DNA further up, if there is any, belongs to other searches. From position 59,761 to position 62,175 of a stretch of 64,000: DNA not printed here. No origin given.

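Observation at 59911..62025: RnfB fused to a complete GltD/NfnB-like flavoprotein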

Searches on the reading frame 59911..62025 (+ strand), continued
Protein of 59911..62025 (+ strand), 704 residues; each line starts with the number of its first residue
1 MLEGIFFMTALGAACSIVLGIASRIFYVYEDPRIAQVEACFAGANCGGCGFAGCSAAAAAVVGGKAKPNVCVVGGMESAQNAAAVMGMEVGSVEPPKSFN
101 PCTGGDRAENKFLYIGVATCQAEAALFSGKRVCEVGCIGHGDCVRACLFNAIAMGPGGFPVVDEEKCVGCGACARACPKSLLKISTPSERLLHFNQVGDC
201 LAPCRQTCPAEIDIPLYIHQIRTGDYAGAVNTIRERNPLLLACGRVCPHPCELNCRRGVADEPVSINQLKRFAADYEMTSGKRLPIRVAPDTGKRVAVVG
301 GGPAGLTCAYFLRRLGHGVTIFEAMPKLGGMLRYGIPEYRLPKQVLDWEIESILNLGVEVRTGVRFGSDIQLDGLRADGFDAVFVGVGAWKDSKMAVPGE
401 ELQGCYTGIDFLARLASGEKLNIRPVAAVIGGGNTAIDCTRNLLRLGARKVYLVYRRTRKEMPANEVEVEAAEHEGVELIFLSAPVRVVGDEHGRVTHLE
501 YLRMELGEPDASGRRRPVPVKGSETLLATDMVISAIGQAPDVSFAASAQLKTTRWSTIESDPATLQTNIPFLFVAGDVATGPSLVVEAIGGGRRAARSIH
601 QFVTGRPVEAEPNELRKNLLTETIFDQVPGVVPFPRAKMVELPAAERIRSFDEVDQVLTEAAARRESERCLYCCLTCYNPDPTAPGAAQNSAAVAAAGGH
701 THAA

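Call 12: search_solved_structures(query=window:59911-62025:+, max_evalue=1e-100, show_alignments=3)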
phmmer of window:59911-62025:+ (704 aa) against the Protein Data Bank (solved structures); distinct sequences matched with E-value up to 1e-100: 3.
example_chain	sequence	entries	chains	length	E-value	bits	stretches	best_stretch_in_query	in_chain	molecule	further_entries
9bov_A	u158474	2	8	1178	6.1e-133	447.8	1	191-675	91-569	Molybdopterin oxidoreductase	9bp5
9n5u_A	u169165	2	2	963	1.6e-130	439.8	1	188-626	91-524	NfnA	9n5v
8oh5_C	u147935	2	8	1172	1.1e-113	384.1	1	190-675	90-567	Formate dehydrogenase-O, major subunit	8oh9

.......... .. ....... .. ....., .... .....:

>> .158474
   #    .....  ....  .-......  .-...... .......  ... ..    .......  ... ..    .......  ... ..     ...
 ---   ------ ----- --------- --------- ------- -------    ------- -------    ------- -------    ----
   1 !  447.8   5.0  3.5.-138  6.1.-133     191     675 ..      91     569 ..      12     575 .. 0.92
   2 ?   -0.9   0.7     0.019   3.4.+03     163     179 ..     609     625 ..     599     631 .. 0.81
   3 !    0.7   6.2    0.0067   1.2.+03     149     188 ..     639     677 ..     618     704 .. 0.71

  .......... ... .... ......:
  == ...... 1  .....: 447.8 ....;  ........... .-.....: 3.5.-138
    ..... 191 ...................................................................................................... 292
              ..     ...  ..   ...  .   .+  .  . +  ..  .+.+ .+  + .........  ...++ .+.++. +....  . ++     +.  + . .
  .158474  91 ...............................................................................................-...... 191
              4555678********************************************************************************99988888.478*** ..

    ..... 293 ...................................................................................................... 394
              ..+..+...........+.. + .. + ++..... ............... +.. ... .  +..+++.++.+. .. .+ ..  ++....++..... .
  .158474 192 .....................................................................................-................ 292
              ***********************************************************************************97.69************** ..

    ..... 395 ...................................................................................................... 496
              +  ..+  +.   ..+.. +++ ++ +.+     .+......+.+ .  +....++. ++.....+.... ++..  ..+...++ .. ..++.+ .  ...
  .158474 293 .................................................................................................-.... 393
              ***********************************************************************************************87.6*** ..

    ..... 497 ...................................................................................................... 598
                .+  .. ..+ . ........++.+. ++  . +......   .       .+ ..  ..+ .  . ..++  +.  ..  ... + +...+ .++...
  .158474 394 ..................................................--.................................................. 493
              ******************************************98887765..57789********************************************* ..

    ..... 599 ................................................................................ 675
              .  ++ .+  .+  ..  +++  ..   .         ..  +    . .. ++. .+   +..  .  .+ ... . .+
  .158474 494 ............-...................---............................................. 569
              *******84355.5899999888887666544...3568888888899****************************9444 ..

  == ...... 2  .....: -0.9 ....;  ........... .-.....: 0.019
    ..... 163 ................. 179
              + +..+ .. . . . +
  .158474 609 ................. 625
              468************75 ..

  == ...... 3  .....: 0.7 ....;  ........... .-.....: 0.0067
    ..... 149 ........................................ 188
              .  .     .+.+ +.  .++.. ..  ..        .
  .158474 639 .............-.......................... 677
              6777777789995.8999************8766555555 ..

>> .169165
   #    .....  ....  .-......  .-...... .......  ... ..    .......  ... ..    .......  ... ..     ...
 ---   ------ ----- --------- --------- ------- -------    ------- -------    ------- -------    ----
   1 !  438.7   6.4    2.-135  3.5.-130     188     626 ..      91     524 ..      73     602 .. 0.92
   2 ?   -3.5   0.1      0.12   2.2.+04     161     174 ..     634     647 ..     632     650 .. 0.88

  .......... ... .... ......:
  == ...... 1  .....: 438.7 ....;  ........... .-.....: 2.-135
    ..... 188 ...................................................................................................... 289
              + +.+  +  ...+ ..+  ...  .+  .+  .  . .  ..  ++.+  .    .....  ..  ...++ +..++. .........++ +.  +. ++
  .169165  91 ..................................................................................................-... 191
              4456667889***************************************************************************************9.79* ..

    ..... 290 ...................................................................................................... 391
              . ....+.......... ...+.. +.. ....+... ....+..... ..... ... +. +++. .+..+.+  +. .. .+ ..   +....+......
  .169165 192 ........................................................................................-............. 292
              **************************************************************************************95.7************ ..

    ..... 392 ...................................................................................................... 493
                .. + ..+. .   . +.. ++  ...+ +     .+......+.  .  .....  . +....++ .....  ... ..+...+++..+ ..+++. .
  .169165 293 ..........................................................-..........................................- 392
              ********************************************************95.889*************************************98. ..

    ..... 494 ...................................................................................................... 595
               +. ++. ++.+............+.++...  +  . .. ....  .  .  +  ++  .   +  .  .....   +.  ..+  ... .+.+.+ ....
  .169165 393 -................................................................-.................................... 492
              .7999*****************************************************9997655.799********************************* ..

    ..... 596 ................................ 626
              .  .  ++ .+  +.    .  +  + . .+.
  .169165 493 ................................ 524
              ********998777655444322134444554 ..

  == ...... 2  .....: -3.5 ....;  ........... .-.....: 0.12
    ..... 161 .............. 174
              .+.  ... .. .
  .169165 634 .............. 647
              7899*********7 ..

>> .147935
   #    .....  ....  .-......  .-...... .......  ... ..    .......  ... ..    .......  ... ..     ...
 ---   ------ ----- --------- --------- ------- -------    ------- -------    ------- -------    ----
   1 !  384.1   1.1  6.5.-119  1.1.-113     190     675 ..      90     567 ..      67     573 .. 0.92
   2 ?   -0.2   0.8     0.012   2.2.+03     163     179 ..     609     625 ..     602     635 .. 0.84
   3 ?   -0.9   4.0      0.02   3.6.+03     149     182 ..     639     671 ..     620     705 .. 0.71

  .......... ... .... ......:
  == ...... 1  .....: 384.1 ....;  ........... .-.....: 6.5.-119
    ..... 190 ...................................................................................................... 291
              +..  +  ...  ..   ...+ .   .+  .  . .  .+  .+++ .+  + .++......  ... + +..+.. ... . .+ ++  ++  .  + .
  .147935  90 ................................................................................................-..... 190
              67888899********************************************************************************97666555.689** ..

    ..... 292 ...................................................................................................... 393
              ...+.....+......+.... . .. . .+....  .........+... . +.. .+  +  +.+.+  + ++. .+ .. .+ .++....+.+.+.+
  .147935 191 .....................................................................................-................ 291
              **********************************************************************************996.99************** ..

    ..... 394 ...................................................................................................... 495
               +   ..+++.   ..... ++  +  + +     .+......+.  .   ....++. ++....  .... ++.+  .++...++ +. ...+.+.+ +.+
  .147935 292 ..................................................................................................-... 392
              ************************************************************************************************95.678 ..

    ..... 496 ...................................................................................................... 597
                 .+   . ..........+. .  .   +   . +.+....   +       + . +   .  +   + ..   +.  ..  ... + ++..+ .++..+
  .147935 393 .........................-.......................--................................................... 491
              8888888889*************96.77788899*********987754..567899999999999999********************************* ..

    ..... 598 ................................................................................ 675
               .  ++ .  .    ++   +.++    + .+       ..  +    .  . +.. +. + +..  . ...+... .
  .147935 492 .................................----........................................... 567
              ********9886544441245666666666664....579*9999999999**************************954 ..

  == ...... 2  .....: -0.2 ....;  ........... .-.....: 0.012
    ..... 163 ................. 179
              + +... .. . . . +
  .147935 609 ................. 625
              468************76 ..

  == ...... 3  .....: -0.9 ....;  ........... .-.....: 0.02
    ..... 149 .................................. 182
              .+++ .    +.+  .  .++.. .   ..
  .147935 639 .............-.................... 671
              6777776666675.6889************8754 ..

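Call 37: search_protein_representatives(protein=window:59911-62025:+)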
Query: 704 residues. Proteins with E-value up to 0.001 (for the whole library): 30595; up to 1e-10: 15795; up to 1e-30: 5568. The best 150 are listed.
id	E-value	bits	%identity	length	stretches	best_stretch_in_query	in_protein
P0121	0.0e+00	1148.4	72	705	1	1-687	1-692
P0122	1.0e-220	751.3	92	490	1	8-358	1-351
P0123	5.5e-167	573.6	43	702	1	2-678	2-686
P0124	1.2e-165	569.2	41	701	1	4-686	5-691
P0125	4.2e-161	554.2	52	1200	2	192-675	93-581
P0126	2.0e-155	535.4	50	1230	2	192-677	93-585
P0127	1.5e-144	499.5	48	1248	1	190-676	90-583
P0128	3.4e-144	498.3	49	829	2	191-679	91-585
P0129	7.0e-144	497.3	49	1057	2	191-674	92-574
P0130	2.2e-142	492.3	49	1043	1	190-677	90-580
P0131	4.8e-142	491.2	48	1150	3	188-677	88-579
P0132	4.9e-142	491.2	47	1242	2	172-674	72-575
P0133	4.6e-141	488.0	50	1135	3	191-675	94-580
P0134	4.7e-141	487.9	48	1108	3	194-677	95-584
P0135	5.4e-141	487.7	50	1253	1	191-674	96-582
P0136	1.4e-140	486.4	41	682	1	2-680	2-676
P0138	2.5e-139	482.2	38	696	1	1-682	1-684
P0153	5.9e-133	461.2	39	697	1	1-683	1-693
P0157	6.6e-132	457.7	41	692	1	7-681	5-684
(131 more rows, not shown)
